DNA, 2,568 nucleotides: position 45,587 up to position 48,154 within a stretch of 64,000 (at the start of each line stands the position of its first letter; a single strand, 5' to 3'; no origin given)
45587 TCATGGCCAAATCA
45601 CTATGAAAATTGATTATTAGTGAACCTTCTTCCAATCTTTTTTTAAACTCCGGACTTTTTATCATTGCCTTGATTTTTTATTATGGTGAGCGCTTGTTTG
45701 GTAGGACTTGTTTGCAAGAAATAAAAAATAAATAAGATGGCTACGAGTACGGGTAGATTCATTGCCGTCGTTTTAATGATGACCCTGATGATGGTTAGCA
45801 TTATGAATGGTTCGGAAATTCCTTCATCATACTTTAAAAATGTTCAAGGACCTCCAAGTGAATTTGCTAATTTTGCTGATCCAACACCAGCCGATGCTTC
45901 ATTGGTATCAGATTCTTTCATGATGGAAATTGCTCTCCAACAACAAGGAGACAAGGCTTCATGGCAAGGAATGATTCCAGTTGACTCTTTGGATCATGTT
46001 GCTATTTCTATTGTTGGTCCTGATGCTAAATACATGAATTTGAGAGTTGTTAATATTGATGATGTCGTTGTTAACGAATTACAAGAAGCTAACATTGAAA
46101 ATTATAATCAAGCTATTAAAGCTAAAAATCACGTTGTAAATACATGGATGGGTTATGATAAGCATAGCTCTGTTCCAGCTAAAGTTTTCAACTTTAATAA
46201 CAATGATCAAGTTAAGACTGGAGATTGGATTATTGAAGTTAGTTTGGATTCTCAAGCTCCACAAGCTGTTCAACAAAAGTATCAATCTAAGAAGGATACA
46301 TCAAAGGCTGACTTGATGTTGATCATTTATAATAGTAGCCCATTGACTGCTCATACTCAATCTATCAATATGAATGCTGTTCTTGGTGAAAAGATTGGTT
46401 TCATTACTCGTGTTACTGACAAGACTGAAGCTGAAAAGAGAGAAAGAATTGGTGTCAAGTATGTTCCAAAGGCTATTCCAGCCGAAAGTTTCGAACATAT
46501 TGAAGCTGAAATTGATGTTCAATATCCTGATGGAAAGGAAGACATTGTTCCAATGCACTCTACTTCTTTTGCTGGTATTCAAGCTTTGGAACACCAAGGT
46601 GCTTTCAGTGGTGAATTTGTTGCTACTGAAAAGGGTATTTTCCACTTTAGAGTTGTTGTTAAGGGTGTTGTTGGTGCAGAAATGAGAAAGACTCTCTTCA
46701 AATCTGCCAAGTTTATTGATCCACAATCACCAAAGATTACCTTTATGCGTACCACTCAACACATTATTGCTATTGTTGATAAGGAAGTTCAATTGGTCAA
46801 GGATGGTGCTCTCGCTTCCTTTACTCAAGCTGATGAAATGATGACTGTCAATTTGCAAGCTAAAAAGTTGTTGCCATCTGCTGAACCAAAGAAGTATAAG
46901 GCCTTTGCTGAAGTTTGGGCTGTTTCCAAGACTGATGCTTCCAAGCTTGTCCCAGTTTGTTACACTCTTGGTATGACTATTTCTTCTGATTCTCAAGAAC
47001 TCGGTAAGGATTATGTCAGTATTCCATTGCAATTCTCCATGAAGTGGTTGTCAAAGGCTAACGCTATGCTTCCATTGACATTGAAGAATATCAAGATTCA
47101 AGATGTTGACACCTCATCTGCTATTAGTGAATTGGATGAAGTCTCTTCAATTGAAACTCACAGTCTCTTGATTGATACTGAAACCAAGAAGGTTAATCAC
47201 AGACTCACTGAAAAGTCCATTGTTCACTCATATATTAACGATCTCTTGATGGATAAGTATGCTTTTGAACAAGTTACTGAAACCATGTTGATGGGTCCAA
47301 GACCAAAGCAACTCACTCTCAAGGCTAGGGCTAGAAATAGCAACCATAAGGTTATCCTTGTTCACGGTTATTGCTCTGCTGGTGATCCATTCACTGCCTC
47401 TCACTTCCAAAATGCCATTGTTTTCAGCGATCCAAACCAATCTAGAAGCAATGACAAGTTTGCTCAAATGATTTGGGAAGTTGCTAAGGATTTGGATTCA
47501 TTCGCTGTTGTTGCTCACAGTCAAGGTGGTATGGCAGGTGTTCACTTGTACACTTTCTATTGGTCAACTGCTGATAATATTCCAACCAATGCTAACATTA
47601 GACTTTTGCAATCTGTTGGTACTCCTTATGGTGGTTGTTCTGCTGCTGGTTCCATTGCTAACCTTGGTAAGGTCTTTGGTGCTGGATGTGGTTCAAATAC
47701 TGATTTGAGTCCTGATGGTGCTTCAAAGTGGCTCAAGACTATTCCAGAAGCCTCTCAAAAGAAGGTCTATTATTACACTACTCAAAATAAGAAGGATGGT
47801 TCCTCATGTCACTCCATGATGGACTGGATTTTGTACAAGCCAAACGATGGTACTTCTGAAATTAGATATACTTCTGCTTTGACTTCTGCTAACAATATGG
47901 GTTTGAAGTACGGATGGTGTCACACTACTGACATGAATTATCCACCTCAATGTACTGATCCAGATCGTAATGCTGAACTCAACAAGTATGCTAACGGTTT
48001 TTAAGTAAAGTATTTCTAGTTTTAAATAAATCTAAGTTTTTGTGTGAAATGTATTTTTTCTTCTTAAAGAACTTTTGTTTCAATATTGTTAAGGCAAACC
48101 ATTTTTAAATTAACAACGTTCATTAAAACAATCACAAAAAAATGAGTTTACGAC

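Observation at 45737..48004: Secreted lipase-2-like hydrolase with large novel N-terminal domain and extreme preferred-codon bias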

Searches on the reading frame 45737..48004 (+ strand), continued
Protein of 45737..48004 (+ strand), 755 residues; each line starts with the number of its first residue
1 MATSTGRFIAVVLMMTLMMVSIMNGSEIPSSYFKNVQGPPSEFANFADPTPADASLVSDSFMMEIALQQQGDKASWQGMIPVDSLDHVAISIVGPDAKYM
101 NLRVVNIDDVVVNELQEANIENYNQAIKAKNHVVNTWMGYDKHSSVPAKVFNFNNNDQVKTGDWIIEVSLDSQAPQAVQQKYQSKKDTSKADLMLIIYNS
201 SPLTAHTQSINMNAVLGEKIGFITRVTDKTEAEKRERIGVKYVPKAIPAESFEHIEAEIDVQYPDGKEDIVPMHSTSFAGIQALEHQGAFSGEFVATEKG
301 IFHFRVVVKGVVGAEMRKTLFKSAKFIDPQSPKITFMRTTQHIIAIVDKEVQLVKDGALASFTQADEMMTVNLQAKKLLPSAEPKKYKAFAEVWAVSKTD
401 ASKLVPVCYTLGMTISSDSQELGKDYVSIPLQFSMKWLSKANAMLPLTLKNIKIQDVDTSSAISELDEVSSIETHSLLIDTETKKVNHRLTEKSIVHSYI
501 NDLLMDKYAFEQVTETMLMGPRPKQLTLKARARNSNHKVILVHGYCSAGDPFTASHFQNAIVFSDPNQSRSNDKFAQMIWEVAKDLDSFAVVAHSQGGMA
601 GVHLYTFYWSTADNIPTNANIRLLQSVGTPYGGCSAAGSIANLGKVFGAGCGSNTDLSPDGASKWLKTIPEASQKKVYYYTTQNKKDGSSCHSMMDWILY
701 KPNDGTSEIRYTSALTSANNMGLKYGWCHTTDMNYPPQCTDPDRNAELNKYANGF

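Call 96: find_related_loci(query=P0167, collection=viral_contigs, flank=3000)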
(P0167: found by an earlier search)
Query P0167 (651 aa) in viral_contigs; peptide patterns used: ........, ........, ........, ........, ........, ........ (x = any residue, [..] = any of these).
2 stretches matched a pattern, but none encodes a relative of the query by tblastn (E <= 1e-3).

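Call 104: search_solved_structures(query=A4, max_evalue=10, show_alignments=0)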
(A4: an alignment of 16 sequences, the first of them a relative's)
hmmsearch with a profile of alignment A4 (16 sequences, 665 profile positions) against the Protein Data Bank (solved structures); distinct sequences matched with E-value up to 10: 16.
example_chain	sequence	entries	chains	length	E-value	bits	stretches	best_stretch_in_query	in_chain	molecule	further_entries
2j3s_A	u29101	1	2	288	0.0035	19.2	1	216-284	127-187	FILAMIN-A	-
1wlh_A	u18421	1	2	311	0.0037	19.1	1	249-280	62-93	Gelation factor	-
4p3w_A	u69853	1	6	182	0.014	17.1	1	216-285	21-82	Filamin-A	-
2e9i_A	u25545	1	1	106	0.067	14.9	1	221-284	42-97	Filamin-B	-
2dlg_A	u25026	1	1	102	0.072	14.8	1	221-284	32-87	Filamin-B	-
7p0e_A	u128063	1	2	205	0.13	14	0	224-275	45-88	Isoform 2 of Filamin-C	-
7ouu_A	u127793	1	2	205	0.14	13.9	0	224-275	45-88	Isoform 2 of Filamin-C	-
7ouv_A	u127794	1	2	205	0.15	13.7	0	224-275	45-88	Isoform 2 of Filamin-C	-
2k7q_A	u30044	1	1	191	0.18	13.5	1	248-279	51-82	Filamin-A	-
2ds4_A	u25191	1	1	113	0.55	11.9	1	238-285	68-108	Tripartite motif protein 45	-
4m9p_A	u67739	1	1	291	0.67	11.6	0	245-277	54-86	Filamin-A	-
2n62_L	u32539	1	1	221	0.67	11.6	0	241-275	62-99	gelation factor, secretion monitor chimera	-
1qfh_A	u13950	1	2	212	0.78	11.4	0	241-275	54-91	PROTEIN (GELATION FACTOR)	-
1qo0_D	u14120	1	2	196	1.2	10.8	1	458-493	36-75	AMIR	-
1ksr_A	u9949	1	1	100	1.2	10.7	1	249-280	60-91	GELATION FACTOR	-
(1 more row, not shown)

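Call 107: find_encoding_contigs(protein=P0003, flank=10000, max_places=1)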
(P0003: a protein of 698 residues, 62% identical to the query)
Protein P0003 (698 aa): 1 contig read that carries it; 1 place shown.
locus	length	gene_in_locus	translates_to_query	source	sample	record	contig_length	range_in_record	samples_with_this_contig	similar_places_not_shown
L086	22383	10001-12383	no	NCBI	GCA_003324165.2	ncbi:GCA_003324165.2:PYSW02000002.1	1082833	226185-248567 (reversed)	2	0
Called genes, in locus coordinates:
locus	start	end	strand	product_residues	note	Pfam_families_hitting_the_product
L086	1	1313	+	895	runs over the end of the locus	-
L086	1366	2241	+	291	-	PF01923:Cob_adeno_trans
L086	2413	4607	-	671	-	PF01370:Epimerase (weak), PF01073:3Beta_HSD (weak)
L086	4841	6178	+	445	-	PF15024:Glyco_transf_18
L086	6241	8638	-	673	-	PF00076:RRM_1, PF22976:RRM_10 (faint), PF28441:RRM_11 (faint), PF00076:RRM_1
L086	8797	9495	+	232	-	-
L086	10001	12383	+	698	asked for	-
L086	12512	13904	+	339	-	PF00515:TPR_1 (faint), PF07719:TPR_2 (faint), PF13181:TPR_8 (weak)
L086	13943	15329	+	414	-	PF25390:WD40_RLD, PF25384:Alsin_RLD (faint), PF13540:RCC1_2 (weak), PF00415:RCC1 (weak), PF25390:WD40_RLD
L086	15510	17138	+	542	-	PF00505:HMG_box, PF09011:HMG_box_2, PF24815:HMG_WDHD1 (weak)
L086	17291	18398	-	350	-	PF00089:Trypsin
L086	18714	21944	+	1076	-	PF16796:Microtub_bd, PF00225:Kinesin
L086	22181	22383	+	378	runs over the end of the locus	PF16884:ADH_N_2, PF00107:ADH_zinc_N, PF13602:ADH_zinc_N_2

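Call 108: find_encoding_contigs(protein=P0004, flank=10000, max_places=1)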
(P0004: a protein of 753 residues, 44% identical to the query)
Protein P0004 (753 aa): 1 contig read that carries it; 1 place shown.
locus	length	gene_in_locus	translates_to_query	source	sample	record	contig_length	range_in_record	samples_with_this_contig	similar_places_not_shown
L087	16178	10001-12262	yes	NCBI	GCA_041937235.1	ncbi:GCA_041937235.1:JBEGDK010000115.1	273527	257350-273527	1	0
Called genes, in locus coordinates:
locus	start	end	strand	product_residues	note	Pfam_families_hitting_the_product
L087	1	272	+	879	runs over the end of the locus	-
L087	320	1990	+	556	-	PF00168:C2, PF00069:Pkinase, PF07714:PK_Tyr_Ser-Thr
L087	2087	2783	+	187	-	PF13405:EF-hand_6 (faint), PF13833:EF-hand_8, PF00036:EF-hand_1 (faint), PF13202:EF-hand_5 (faint), PF13499:EF-hand_7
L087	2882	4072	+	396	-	PF25390:WD40_RLD, PF00415:RCC1 (faint), PF13540:RCC1_2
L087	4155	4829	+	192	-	PF23564:EF-hand_FSTL1 (faint), PF13833:EF-hand_8 (weak), PF13202:EF-hand_5 (faint), PF13499:EF-hand_7, PF00036:EF-hand_1 (weak), PF13405:EF-hand_6 (weak)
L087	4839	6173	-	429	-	PF13540:RCC1_2 (faint), PF25390:WD40_RLD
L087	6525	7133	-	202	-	PF01849:NAC, PF19026:UBA_HYPK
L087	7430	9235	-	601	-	PF00240:ubiquitin, PF11976:Rad60-SLD (weak)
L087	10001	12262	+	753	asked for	-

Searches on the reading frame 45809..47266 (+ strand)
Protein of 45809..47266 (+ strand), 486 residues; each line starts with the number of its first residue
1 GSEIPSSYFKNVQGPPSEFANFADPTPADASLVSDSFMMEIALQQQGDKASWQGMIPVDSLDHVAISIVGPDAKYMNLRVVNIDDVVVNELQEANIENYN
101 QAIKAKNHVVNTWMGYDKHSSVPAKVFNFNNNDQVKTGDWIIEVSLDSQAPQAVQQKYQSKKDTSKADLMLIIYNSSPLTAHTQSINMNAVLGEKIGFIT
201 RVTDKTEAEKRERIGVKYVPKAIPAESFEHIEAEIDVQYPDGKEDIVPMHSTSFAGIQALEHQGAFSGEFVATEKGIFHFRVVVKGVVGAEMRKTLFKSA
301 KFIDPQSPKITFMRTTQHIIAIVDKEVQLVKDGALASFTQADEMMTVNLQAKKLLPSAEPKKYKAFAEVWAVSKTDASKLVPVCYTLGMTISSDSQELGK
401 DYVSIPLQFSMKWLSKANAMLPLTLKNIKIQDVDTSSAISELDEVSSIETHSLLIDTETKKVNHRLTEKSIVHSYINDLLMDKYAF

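Call 75: predict_structure(alignment_id=A5)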
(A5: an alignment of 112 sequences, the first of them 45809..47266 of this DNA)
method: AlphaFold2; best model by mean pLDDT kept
length: 486 residues; sequences in the alignment: 112
mean_pLDDT: 93.0   pTM: 0.89
mean pLDDT of the five models: 93.0, 92.5, 92.1, 92.1, 92.0
residues with pLDDT >= 90: 399; 70-90: 65; 50-70: 18; < 50: 4
segments of 3 or more residues with pLDDT < 50: 484-486
pLDDT, mean of each block of 10 residues (from residue 1): 85 98 95 97 95 98 97 97 86 67 83 94 96 92 97 96 91 98 96 97 97 96 96 98 97 64 90 98 98 97 94 98 98 94 95 94 98 97 98 96 98 96 98 97 97 88 80 84 54
secondary structure, 60 per line:
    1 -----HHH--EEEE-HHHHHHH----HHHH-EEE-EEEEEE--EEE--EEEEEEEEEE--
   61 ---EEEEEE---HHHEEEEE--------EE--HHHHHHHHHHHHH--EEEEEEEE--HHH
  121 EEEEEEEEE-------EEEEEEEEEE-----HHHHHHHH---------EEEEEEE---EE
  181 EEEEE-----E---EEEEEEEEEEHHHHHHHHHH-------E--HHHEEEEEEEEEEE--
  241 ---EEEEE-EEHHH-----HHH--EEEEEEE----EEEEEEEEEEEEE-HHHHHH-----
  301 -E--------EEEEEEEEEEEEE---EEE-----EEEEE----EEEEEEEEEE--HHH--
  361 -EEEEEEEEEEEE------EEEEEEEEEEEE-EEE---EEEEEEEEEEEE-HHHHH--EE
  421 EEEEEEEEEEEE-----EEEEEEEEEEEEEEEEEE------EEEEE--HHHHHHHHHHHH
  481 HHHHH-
elements in order: E11-14 H16-22 H27-30 E32-34 E36-41 E44-46 E49-58 E64-69 E76-80 H93-105 E108-115 E121-129 E137-146 H152-159 E169-175 E179-185 E195-204 H205-214 E228-238 E244-248 E265-271 E276-288 H290-295 E311-323 E327-329 E335-339 E344-353 E362-373 E380-391 E393-395 E399-410 H412-416 E419-432 E438-455 E462-466 H469-485

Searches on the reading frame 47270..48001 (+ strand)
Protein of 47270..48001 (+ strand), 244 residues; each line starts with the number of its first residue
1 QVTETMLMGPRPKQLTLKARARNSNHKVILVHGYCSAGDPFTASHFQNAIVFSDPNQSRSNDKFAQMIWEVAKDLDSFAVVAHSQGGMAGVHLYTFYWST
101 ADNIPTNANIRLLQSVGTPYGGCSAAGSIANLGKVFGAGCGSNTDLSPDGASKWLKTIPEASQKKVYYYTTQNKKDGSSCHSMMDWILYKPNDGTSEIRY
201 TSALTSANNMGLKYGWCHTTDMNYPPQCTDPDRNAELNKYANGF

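Call 99: search_solved_structures(query=A7, max_evalue=1, show_alignments=4)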
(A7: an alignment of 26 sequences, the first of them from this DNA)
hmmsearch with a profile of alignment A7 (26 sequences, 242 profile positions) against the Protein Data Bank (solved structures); distinct sequences matched with E-value up to 1: 20.
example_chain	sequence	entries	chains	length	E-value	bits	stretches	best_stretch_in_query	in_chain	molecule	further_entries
7x2p_A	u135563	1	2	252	0.003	20.1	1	48-123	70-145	Putative lipase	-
8ynv_A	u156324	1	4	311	0.061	15.8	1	21-94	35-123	poly(3-hydroxybutyrate) depolymerase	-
7c4d_A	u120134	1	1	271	0.067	15.7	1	22-92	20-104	Putative esterase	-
7v3k_A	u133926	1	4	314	0.076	15.5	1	74-131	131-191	Putative lipase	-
1qge_D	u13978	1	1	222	0.087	15.3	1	72-128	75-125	PROTEIN (TRIACYLGLYCEROL HYDROLASE)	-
8hgv_A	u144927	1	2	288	0.11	15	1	60-95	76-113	Monoethylhexylphthalate hydrolase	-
8hgw_A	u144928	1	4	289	0.11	15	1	60-95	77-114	Monoalkyl phthalate hydrolase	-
6tj2_A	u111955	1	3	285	0.16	14.4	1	18-90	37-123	Alpha/beta hydrolase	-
1tah_B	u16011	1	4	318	0.21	14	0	72-127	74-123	LIPASE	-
1cvl_A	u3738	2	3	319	0.22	14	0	72-127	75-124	TRIACYLGLYCEROL HYDROLASE | Lipase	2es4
7xrh_A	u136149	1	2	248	0.31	13.5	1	65-97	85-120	Cinnamoyl esterase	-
3ds8_A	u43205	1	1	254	0.36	13.3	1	74-118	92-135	Lin2722 protein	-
7cof_A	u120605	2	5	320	0.55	12.7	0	72-123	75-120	Alpha/beta hydrolase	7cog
1hqd_A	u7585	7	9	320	0.57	12.6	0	72-123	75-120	LIPASE | TRIACYL-GLYCEROL-HYDROLASE | TRIACYL-GLYCEROL HYDROLASE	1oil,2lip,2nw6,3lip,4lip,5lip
1ys1_X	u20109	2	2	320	0.57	12.6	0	72-123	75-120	Lipase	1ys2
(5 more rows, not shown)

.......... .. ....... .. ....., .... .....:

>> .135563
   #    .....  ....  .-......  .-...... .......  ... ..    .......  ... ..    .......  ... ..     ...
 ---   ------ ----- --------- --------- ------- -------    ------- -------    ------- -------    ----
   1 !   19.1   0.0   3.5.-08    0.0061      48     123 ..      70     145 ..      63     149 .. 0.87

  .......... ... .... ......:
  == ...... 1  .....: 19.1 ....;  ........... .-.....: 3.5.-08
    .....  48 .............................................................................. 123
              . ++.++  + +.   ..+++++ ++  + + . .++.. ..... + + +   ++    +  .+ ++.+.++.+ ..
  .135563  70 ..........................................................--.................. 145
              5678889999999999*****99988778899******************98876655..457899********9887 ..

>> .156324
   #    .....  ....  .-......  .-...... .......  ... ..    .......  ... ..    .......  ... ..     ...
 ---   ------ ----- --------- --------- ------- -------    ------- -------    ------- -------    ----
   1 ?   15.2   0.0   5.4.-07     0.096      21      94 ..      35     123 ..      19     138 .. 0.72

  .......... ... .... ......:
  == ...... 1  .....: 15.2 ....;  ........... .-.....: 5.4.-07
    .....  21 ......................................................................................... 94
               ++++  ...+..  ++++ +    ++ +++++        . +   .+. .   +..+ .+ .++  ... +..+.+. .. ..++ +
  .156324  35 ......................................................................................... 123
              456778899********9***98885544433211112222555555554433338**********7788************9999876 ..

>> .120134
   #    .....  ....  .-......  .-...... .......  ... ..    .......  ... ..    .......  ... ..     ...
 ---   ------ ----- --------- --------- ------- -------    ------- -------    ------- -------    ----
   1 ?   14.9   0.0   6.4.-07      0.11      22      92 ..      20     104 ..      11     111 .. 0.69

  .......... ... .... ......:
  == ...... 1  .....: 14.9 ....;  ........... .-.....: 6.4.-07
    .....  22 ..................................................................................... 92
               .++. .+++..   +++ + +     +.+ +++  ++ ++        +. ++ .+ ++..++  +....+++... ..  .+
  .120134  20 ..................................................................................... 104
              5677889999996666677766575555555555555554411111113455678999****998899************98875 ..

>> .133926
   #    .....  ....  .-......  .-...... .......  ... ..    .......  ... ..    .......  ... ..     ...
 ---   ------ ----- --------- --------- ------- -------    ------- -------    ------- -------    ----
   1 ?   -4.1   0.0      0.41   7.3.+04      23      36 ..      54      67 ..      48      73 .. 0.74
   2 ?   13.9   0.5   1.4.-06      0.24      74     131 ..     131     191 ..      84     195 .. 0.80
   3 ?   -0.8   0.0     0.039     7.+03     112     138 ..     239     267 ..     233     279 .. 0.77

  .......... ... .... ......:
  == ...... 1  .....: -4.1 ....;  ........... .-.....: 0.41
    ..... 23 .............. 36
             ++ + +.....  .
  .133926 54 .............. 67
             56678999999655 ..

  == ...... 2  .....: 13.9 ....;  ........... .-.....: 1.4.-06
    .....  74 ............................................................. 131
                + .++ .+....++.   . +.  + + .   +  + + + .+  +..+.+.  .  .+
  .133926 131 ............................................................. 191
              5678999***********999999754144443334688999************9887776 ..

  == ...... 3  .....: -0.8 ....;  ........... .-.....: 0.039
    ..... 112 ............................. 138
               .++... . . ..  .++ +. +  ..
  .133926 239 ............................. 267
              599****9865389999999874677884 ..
